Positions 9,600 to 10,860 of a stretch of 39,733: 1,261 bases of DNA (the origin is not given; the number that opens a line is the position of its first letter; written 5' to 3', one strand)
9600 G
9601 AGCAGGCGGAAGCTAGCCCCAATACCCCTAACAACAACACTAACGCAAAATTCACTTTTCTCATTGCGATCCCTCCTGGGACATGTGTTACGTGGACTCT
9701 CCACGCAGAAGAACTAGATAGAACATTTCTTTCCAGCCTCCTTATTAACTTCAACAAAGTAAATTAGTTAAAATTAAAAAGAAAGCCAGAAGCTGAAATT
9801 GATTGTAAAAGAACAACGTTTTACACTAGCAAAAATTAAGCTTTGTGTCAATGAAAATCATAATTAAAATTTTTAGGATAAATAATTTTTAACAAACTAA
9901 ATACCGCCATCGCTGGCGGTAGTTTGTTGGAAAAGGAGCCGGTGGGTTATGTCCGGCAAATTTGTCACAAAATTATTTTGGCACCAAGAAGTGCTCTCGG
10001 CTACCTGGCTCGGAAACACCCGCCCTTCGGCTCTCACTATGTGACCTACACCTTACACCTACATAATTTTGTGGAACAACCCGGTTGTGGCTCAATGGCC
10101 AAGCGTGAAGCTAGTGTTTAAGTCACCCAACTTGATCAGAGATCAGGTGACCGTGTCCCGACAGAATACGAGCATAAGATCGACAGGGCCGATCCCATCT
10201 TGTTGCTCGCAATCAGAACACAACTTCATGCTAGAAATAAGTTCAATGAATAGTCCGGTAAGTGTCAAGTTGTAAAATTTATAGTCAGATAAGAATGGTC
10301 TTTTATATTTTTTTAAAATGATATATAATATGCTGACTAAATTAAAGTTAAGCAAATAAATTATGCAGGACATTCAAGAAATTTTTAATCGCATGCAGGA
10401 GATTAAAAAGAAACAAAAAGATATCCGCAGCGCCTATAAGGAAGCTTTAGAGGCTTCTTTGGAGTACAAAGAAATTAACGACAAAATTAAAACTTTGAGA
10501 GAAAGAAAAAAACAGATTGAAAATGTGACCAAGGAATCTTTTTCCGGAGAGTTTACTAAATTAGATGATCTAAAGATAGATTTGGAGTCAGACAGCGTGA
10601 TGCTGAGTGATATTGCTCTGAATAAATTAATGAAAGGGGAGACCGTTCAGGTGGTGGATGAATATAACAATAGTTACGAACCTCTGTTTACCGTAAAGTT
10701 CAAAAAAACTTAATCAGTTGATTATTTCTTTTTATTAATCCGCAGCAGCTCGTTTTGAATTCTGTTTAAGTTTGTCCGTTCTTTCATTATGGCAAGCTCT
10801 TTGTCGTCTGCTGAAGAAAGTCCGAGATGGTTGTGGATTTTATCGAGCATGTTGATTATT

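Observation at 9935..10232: ~300-nt multi-domain RNA candidate with a tandem-repeat loop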

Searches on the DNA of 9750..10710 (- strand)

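Call 4: search_rna_families(source=window, start=9750, end=10400, threshold=evalue, max_evalue=10, show_alignments=4)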
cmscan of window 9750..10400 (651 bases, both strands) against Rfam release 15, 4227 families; matches with E-value up to 10: 7.
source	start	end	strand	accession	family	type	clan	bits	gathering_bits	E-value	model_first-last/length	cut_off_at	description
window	9852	9929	+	RF00125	IS128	Gene; sRNA;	-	24.5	80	0.0083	121-199/209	no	IS128 RNA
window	9834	9927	+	RF01401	rseX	Gene; sRNA;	-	21.4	50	4.2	1-94/94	no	rseX Hfq binding RNA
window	9848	9929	+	RF00112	CyaR_RyeE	Gene; sRNA;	-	19.7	47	0.68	1-85/85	no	CyaR/Rye RNA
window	9810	9928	-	RF04359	Plastid-GIID1-clpP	Intron;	-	16.5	140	2.3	1-179/179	no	Plastid group II-D1 clpP intron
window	9896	9964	-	RF00106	RNAI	Gene; antisense;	-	16.2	47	2.1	1-102/102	no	RNAI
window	9815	9929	-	RF01627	ceN36-1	Gene; snRNA; snoRNA; HACA-box;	-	14.4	48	8.5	1-130/130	no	Nematode snoRNA ceN36-1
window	10030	10077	-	RF02939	COG2908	Cis-reg;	-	12.2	58.7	6.1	1-45/45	no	COG2908 RNA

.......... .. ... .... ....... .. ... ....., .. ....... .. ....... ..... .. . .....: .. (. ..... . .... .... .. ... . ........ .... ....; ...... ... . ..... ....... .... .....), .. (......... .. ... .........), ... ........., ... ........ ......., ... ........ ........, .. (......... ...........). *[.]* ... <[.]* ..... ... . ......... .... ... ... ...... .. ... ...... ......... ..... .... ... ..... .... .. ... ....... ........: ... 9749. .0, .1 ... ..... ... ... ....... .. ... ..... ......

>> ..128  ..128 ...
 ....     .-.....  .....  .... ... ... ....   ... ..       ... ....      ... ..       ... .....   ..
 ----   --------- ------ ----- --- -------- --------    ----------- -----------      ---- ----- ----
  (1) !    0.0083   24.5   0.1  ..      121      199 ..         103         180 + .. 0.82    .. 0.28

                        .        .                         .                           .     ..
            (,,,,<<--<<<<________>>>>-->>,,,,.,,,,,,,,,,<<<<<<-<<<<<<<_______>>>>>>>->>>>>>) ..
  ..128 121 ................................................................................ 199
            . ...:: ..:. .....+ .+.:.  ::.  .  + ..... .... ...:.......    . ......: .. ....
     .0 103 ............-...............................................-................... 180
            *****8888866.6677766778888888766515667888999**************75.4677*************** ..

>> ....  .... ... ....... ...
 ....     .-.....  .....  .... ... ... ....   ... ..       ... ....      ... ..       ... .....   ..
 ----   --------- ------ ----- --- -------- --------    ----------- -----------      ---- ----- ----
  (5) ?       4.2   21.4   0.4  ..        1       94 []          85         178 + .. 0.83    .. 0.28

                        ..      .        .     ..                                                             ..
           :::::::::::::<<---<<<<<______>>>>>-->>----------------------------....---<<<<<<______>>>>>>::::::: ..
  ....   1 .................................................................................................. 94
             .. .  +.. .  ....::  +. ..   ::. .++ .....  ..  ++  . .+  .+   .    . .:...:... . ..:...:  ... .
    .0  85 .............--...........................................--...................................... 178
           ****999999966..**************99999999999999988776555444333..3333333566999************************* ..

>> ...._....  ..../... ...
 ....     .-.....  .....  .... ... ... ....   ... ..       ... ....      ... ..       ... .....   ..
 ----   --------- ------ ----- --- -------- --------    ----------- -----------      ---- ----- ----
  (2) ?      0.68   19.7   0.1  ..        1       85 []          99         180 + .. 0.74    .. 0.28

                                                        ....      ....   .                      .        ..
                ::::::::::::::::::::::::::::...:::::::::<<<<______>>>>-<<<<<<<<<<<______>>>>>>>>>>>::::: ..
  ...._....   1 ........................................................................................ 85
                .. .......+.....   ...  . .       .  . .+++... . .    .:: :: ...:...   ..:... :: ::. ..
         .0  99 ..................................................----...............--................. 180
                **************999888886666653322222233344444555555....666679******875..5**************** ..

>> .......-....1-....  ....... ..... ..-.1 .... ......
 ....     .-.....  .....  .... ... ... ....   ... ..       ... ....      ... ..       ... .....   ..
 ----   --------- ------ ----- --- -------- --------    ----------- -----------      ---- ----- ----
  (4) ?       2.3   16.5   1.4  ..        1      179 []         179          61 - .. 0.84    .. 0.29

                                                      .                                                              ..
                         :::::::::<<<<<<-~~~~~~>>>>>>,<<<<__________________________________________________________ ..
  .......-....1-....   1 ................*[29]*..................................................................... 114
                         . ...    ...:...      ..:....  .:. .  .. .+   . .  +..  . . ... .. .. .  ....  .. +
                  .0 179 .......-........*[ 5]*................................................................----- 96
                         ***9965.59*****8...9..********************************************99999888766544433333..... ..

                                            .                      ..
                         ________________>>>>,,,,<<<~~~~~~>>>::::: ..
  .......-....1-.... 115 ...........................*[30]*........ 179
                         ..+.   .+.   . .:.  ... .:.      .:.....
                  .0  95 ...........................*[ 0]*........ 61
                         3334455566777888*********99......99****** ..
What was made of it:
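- On Any Rfam 15 family (RNase P, 6S, SRP, tmRNA, T-box, riboswitches, ribozymes, introns, retron and omega RNAs and the rest): With E up to 10 over 9750-10400, the only hits inside the candidate were the terminator as 'RNAI' (16 bits against 47 needed) and COG2908 (12 bits against 58.7) (call 4).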

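Call 43: search_dna_similar(query=window:9895-10240:-, collection=plasmids, mode=distant, max_evalue=1)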
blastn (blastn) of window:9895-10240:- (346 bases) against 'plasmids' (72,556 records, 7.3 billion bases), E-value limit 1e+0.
No match.

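Call 44: search_dna_similar(query=window:9895-10240:-, collection=phages, mode=distant, max_evalue=1)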
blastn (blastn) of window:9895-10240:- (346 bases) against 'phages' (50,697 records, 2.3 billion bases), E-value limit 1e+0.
No match.
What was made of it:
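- Plasmids and phages (calls 43, 44).
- Tried and rejected: Other collections: plasmids and phages with blastn gave no match (calls 43-44).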

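Call 47: search_rna_families(sources=[L087, L089, L004, L083], threshold=evalue, max_evalue=0.01, show_alignments=3)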
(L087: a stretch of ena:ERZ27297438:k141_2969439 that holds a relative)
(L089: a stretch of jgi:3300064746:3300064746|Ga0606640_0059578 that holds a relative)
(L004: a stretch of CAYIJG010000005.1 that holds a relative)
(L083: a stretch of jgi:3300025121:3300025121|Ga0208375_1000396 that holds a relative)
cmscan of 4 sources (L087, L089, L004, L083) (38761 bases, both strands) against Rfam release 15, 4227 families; matches with E-value up to 0.01: 3.
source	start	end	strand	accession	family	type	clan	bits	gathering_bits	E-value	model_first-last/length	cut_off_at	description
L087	1435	1508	-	RF00005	tRNA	Gene; tRNA;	CL00001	66.2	29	2.2e-12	1-71/71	no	tRNA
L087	2188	2259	+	RF00005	tRNA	Gene; tRNA;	CL00001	62.2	29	2.6e-11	1-71/71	no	tRNA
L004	11736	11857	+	RF00506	Thr_leader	Cis-reg; leader;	-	38.2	55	0.00097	1-118/118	no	Threonine operon leader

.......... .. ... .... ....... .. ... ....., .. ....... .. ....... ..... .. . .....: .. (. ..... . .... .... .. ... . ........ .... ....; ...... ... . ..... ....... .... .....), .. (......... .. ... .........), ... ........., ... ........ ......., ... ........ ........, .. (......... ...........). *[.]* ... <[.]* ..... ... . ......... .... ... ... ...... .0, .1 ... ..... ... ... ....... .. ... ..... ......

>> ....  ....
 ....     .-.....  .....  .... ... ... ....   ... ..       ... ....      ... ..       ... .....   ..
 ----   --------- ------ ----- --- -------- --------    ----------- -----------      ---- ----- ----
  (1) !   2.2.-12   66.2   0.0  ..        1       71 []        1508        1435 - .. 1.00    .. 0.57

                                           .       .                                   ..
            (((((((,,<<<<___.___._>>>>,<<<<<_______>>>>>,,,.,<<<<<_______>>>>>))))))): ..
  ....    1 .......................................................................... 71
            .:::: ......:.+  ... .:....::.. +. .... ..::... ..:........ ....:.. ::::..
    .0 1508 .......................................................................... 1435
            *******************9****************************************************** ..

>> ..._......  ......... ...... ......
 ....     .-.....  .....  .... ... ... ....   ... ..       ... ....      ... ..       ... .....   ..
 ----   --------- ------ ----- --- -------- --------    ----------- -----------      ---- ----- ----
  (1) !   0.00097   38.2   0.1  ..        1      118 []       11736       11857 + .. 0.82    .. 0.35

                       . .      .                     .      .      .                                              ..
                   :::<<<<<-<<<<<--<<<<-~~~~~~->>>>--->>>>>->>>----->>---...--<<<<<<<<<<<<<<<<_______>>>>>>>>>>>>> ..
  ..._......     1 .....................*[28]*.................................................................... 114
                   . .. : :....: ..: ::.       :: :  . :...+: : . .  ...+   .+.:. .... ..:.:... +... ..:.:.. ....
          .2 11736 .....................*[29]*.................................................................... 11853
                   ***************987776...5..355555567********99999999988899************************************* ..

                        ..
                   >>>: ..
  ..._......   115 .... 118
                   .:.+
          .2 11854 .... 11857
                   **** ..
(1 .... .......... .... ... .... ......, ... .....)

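Call 74: build_rna_model(alignment_id=A2, structure=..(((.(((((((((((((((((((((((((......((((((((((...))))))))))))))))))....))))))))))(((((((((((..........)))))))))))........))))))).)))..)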
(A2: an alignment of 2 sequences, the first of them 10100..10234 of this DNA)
Model R1 built from alignment A2 (2 sequences, 135 columns); structure: as given.
model positions 135; base pairs 49; branch points 1; effective number of sequences 0.61; information 0.589 bits per position. Calibrated on 0.2 Mb of random sequence (short: E-values are rough).
structure used (alignment columns):
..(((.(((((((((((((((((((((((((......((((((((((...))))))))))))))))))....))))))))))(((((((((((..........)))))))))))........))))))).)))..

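Call 75: search_with_rna_model(model_id=R1, sources=[window, L003, L004, L005, L006, L007, L008, L009, L010, L011, L012, L013, L014, L015, L016, L017, L018, L019, L020, L021, L022, L023, L024, L025, L026, L027, L028, L029, L030, L031, L032, L033, L034, L035, L036, L059, L062, L083, L084, L087, L088, L089, L090, L091, L108, L109, L001, L002], max_evalue=10)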
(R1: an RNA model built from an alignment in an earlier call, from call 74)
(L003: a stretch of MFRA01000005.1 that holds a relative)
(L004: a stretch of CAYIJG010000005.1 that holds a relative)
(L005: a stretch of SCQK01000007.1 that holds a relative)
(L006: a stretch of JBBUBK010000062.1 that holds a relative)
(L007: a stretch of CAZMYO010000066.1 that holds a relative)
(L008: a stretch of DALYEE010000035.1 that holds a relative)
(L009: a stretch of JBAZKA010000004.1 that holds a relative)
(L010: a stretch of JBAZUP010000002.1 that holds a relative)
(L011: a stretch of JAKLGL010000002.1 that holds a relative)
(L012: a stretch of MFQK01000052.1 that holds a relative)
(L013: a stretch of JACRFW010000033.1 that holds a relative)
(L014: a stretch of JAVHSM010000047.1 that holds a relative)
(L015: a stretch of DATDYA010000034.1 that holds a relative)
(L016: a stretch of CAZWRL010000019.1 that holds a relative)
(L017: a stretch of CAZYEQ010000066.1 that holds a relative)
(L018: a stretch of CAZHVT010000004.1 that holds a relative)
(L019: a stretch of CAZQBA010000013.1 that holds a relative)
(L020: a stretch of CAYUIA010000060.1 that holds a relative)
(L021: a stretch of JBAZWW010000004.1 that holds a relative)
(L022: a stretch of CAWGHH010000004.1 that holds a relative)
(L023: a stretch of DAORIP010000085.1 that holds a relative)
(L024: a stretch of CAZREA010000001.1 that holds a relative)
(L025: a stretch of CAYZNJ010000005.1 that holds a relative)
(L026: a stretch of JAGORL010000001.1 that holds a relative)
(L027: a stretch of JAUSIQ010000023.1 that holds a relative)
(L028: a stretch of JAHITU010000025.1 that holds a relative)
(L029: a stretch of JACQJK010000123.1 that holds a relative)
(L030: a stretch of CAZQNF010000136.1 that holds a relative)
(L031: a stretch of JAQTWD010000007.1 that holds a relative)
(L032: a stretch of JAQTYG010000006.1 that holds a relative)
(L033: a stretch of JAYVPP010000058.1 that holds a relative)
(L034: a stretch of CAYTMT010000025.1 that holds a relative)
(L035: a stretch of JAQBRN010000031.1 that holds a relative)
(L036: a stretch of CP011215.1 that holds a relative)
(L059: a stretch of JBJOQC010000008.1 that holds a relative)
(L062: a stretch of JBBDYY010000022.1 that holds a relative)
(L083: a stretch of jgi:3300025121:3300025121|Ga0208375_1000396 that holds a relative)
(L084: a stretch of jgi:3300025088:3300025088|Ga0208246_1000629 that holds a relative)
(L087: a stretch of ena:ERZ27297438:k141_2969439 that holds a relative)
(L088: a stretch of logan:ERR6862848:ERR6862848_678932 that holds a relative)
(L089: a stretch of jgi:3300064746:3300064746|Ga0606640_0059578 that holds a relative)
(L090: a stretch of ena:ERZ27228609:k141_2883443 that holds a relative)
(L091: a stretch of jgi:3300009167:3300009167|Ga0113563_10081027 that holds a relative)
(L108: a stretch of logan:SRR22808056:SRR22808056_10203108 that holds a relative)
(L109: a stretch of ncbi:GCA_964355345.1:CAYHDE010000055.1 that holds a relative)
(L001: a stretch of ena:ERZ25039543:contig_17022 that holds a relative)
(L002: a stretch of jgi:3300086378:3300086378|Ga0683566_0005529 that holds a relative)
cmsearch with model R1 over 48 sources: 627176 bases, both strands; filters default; matches with E-value up to 10: 2.
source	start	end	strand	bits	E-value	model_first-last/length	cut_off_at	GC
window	10100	10234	-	162.4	2.7e-49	1-135/135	no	0.49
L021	15109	15140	-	10.5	8.5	1-135/135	no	0.56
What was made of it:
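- A covariance model of the 5' domain on 48 loci (call 75).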

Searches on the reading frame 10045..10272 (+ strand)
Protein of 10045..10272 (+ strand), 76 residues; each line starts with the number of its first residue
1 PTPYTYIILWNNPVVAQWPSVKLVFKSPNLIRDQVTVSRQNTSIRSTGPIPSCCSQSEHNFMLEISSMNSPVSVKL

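Call 26: search_protein_families(library=pfam, proteins=[window:10045-10272:+], max_evalue=1)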
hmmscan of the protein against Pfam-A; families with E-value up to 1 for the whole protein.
seq(76 aa): 0 families

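Call 71: search_protein_representatives(protein=window:10045-10272:+)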
Query: 76 residues. Proteins with E-value up to 0.001 (for the whole library): 2; up to 1e-10: 0; up to 1e-30: 0. The best 2 are listed.
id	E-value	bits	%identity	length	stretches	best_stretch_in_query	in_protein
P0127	2.1e-07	46.9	31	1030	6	25-70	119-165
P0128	7.4e-04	35.7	29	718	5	31-60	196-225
